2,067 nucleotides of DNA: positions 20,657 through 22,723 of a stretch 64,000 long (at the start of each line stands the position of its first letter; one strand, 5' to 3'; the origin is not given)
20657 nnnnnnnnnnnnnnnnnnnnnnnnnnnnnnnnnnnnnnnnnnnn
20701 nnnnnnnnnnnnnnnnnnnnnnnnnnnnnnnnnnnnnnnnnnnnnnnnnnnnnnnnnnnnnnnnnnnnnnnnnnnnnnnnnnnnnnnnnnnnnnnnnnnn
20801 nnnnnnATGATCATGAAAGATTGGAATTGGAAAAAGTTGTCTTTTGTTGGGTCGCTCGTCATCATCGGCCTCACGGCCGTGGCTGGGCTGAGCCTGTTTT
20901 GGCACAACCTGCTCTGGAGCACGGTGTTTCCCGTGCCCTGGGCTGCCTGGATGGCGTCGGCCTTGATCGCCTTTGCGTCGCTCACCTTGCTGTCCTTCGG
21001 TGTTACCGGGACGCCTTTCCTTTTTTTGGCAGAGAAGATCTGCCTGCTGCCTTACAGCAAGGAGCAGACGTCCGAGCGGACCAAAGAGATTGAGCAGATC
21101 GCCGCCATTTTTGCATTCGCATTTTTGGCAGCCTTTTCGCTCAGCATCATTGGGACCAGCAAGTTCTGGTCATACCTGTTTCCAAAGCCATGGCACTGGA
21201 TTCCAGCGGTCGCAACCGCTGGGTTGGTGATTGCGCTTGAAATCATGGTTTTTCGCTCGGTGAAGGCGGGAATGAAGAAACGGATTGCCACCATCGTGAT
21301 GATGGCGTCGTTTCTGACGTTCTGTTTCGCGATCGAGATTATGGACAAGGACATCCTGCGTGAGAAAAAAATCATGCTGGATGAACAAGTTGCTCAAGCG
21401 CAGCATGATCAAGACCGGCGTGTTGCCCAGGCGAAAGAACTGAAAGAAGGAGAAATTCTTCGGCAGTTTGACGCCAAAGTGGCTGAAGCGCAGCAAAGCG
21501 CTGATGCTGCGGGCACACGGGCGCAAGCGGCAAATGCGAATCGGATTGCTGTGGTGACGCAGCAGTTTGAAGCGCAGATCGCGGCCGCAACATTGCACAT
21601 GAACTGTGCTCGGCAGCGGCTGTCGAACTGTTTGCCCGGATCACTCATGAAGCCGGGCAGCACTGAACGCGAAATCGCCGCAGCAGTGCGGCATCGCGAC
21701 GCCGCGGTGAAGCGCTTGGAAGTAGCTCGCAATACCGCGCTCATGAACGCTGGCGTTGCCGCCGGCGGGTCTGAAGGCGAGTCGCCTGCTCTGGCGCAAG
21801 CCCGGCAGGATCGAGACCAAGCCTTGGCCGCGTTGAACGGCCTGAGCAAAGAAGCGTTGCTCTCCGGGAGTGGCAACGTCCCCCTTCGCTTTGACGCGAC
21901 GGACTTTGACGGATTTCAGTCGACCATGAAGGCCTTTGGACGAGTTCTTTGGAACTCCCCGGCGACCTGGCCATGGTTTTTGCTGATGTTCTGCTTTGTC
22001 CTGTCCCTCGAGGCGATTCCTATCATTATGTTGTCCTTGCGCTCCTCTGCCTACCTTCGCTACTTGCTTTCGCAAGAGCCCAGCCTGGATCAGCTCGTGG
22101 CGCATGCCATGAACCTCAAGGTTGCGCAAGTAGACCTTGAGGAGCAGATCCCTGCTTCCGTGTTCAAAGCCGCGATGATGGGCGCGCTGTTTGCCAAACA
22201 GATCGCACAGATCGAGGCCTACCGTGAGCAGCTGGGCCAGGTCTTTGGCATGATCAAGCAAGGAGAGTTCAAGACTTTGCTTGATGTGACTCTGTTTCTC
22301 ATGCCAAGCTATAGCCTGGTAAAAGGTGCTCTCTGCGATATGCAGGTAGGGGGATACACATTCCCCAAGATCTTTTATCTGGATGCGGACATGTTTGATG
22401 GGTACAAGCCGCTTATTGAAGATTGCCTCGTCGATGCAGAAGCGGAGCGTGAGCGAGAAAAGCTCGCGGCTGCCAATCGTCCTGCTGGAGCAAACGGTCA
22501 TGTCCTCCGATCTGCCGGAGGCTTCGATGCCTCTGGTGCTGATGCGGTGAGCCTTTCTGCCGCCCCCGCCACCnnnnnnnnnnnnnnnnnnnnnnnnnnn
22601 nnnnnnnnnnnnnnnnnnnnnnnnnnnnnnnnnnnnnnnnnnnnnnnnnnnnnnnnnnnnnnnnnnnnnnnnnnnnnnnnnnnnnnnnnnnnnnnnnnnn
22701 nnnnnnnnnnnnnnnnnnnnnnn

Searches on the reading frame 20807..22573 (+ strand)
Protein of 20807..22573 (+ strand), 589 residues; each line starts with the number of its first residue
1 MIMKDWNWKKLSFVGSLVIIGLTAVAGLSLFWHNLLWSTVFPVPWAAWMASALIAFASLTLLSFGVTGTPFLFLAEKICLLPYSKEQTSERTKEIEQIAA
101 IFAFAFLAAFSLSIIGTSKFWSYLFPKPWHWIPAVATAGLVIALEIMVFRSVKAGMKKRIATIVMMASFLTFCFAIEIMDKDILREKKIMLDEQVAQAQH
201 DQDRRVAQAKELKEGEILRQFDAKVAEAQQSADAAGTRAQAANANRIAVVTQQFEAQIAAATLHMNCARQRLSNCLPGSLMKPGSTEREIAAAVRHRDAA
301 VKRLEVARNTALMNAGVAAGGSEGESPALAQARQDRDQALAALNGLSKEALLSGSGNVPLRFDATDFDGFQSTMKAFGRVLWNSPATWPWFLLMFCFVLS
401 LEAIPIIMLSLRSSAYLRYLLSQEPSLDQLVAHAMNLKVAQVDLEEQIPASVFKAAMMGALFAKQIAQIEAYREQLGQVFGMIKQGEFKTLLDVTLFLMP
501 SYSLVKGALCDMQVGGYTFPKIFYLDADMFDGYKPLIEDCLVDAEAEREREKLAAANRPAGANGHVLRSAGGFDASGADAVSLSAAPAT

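Call 9: search_protein_families(library=pfam, proteins=[window:20807-22573:+], max_evalue=1)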
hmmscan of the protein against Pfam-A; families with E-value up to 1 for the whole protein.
window:20807-22573:+ (589 aa): 1 family
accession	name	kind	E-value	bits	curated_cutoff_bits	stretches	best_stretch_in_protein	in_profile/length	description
PF14362.11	DUF4407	-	5.4e-05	23.1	31.3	1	88-411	7-283/297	Domain of unknown function (DUF4407)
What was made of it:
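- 20813..22576 (+): Membrane/coiled-coil protein of 587 aa (589 aa if it starts at 20807). Five N-terminal TM segments, a ~200-aa helical/coiled-coil region, a sixth TM segment at residues 388-412, and a 175-aa C-terminal helical domain. There is a weak, sub-threshold DUF4407 match: E=5.4e-5, 23.1 bits against a cut-off of 31.3 (call 9).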

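Call 10: search_protein_families(library=phrogs, proteins=[window:20807-22573:+], max_evalue=1)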
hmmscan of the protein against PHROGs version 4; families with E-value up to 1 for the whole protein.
window:20807-22573:+ (589 aa): 0 families

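Call 11: search_protein_families(library=padloc, proteins=[window:20807-22573:+], max_evalue=1)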
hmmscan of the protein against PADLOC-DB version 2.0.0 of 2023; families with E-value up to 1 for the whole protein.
window:20807-22573:+ (589 aa): 0 families

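Call 15: find_homologous_proteins(query=window:20807-22573:+, max_evalue=0.001)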
Query window:20807-22573:+ (589 aa): 1 proteins with E <= 0.001 among 8000 candidates.
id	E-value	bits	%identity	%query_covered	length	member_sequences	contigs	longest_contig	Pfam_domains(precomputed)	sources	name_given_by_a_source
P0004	6.2e-262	888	100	70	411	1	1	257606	-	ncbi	-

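Call 47: search_protein_families(library=ncbifam, proteins=[window:20807-22573:+], max_evalue=1)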
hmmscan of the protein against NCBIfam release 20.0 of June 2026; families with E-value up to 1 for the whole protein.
window:20807-22573:+ (589 aa): 0 families

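Call 48: search_solved_structures(query=window:20807-22573:+, max_evalue=1)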
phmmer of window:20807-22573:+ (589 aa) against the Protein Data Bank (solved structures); distinct sequences matched with E-value up to 1: 0.

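Call 59: find_related_loci(query=window:20807-22573:+, collection=viral_contigs, flank=8000)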
Query window:20807-22573:+ (589 aa) in viral_contigs; peptide patterns used: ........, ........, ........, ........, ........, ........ (x = any residue, [..] = any of these).
41 stretches matched a pattern, but none encodes a relative of the query by tblastn (E <= 1e-3).

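Call 61: find_related_loci(query=window:20807-22573:+, collection=metagenome_contigs, flank=8000)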
Query window:20807-22573:+ (589 aa) in metagenome_contigs; peptide patterns used: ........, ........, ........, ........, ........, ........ (x = any residue, [..] = any of these).
193 stretches matched a pattern, but none encodes a relative of the query by tblastn (E <= 1e-3).

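Call 70: predict_structure(protein=window:20807-22573:+)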
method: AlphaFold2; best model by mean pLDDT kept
length: 589 residues; sequences in the alignment: 1
mean_pLDDT: 46.5   pTM: 0.23
mean pLDDT of the five models: 46.5, 45.0, 43.9, 41.9, 39.8
residues with pLDDT >= 90: 0; 70-90: 7; 50-70: 231; < 50: 351
segments of 3 or more residues with pLDDT < 50: 1-6, 36-38, 40-46, 63-66, 68-87, 149-155, 176-187, 232-236, 241-248, 274-284, 318-323, 347-533, 559-589
pLDDT, mean of each block of 10 residues (from residue 1): 45 59 61 51 48 52 48 45 46 52 54 52 52 55 51 47 52 49 49 65 70 58 55 48 48 49 49 46 50 54 57 51 51 55 47 35 33 39 39 40 34 35 38 36 35 37 33 32 37 36 42 37 37 51 56 54 39 34 32
secondary structure, 60 per line:
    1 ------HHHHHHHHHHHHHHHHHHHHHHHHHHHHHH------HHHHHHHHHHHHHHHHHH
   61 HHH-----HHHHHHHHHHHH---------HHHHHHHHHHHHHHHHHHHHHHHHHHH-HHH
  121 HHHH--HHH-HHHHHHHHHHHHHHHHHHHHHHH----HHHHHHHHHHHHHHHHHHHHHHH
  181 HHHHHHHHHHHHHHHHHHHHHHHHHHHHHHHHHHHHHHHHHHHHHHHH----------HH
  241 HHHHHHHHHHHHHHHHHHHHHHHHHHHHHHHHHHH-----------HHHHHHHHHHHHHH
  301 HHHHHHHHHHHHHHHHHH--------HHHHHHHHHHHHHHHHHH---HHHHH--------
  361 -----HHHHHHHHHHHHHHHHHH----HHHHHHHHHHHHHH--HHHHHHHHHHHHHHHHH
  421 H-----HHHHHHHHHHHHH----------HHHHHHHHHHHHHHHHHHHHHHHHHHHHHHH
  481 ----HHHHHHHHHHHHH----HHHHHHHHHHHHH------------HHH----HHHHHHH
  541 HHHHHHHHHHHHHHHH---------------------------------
elements in order: H7-36 H43-63 H69-80 H90-116 H118-124 H131-153 H158-228 H239-275 H287-318 H327-344 H348-352 H366-383 H388-401 H404-421 H427-439 H450-480 H485-497 H502-514 H534-556
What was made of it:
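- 20813..22576 (+): The single-sequence AF2 model is all-helical but poor, pLDDT 46.5 (call 70).
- On DUF4407 (PF14362): membrane protein: The AF2 secondary structure is all helical (call 70).
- Tried and rejected: The single-sequence AF2 model of the membrane protein was too poor to search, at pLDDT 46.5 (call 70).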

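Call 77: search_dna_similar(query=window:20813-22573:+, collection=plasmids, mode=protein, max_evalue=0.1, max_rows=15)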
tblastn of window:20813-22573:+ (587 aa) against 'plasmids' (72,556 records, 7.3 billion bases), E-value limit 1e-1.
No match.

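Call 78: search_dna_similar(query=window:20813-22573:+, collection=phages, mode=protein, max_evalue=0.1, max_rows=15)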
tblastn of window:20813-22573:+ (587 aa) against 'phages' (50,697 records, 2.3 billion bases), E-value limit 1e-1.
No match.
